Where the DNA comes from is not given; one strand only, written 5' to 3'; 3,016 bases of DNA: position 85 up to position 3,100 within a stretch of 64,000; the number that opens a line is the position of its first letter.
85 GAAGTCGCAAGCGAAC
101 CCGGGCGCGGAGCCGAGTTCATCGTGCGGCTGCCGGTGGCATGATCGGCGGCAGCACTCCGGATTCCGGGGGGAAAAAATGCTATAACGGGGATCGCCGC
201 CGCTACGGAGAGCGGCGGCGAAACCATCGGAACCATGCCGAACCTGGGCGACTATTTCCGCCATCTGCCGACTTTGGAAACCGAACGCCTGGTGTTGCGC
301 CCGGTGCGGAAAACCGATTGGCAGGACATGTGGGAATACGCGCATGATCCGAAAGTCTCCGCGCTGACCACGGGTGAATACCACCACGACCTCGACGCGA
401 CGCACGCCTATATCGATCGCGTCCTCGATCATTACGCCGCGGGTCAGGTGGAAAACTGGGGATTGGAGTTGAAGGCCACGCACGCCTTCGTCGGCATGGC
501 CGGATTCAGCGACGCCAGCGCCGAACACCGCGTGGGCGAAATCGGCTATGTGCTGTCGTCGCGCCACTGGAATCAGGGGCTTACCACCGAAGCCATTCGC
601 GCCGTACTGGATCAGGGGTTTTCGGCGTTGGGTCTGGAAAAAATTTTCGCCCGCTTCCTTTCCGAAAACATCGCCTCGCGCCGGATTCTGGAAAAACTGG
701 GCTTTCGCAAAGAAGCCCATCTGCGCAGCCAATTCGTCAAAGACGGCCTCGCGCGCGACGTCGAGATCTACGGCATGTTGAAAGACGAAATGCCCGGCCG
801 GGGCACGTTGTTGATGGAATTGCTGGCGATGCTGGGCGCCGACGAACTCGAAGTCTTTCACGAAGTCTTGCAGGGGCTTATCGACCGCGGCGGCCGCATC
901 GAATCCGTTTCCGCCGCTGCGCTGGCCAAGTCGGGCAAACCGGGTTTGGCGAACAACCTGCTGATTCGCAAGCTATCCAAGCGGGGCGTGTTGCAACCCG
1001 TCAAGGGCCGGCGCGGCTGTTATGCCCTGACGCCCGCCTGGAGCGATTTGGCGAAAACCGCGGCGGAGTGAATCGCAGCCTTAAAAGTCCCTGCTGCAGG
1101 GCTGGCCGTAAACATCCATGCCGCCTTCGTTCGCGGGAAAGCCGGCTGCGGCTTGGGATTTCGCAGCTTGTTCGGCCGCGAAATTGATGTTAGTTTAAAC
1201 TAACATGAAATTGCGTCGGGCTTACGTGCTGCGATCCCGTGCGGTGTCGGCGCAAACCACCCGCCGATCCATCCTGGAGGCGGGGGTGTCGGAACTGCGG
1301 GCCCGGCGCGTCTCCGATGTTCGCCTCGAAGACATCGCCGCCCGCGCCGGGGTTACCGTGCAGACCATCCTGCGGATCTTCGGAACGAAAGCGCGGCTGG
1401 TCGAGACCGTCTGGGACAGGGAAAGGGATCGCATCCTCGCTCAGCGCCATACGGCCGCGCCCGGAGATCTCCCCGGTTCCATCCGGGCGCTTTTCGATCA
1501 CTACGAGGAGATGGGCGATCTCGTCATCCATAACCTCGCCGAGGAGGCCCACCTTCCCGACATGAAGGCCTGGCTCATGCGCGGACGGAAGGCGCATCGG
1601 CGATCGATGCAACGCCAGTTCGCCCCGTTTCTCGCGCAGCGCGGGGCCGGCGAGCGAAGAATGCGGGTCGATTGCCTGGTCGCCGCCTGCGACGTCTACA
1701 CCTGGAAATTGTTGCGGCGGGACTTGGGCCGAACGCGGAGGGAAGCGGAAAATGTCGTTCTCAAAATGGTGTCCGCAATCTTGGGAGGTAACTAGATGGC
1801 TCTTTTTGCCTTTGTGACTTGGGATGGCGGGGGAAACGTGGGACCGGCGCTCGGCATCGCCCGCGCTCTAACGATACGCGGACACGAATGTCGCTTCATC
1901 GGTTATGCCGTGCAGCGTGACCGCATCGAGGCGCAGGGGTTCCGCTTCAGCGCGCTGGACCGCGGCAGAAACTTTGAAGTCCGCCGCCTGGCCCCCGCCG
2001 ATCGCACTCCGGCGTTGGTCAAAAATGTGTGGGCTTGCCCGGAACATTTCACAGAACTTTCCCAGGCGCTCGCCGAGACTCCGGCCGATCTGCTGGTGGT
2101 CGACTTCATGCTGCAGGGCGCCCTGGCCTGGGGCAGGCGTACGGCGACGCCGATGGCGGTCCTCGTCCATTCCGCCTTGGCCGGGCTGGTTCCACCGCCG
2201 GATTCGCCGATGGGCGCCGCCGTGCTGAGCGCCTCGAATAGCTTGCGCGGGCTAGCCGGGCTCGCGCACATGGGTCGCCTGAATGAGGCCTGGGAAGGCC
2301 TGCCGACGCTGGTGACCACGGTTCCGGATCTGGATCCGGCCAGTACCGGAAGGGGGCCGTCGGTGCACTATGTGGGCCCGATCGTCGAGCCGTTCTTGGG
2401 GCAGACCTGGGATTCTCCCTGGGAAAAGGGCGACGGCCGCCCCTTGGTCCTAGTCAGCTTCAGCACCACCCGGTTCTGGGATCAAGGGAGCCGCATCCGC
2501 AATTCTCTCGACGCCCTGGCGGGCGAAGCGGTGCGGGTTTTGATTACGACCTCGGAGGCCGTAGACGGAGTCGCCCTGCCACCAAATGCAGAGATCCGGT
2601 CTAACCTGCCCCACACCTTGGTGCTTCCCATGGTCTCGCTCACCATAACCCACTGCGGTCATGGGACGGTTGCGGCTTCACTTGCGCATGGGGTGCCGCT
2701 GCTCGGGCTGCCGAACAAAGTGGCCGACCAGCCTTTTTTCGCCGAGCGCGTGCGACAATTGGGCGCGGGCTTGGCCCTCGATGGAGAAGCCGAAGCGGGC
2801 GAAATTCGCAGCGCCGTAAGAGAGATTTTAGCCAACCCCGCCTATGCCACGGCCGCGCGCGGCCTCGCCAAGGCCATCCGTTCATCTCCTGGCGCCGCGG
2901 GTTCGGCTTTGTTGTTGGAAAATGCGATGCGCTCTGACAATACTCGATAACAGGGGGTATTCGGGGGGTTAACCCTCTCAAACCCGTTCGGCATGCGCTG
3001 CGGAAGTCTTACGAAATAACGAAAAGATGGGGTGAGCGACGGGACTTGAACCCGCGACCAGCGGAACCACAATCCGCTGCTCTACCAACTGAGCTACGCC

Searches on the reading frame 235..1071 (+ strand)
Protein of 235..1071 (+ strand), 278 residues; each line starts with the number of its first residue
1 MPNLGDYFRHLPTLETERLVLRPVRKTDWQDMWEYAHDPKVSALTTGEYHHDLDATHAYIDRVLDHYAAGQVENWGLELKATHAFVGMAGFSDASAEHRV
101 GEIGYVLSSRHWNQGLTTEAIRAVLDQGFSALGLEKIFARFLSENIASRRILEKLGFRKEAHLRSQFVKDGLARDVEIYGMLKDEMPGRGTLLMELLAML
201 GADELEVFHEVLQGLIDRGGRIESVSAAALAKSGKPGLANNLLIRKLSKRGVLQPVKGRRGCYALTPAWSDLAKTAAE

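Call 53: search_protein_families(library=pfam, proteins=[window:235-1071:+], max_evalue=0.0001)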
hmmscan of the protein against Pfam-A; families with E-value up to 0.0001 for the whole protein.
window:235-1071:+ (278 aa): 3 families
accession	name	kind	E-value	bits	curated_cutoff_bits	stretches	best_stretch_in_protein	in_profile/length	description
PF13302.13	Acetyltransf_3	-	6.2e-33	114.8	25.4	1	18-158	1-138/138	Acetyltransferase (GNAT) domain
PF00583.31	Acetyltransf_1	-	2.8e-10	40.9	20.7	1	72-157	33-116/116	Acetyltransferase (GNAT) family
PF13420.13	Acetyltransf_4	-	5e-05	23.8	24.3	1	22-170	2-147/155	Acetyltransferase (GNAT) domain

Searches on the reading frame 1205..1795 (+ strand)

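Call 53: search_protein_families(library=pfam, proteins=[window:1205-1795:+], max_evalue=0.0001)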
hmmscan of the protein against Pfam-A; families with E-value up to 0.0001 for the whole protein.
window:1205-1795:+ (196 aa): 1 family
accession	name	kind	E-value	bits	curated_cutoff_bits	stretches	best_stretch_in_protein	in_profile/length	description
PF00440.29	TetR_N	-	7.1e-07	29.4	24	1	23-67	1-45/47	Bacterial regulatory proteins, tetR family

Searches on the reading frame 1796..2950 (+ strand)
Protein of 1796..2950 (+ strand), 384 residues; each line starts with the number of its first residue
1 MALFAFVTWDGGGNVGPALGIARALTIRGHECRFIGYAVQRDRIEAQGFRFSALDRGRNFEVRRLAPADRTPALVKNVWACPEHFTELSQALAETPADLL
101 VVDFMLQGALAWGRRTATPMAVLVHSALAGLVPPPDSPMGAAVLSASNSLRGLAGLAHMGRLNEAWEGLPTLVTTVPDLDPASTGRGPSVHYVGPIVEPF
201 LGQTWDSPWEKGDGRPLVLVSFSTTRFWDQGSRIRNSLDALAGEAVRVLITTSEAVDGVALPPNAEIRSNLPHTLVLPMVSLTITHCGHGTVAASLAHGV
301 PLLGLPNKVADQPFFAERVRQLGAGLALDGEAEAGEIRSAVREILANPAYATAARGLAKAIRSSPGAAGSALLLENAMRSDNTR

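Call 53: search_protein_families(library=pfam, proteins=[window:1796-2950:+], max_evalue=0.0001)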
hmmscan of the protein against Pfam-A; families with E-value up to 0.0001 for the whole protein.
window:1796-2950:+ (384 aa): 2 families
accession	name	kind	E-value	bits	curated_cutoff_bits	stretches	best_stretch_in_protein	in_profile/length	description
PF06722.18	EryCIII-like_C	-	1.8e-15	57.6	31.7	1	248-366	16-134/145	Erythromycin biosynthesis protein CIII-like, C-terminal domain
PF00201.24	UDPGT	-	1.4e-07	31.1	19.5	1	261-355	320-416/499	UDP-glucoronosyl and UDP-glucosyl transferase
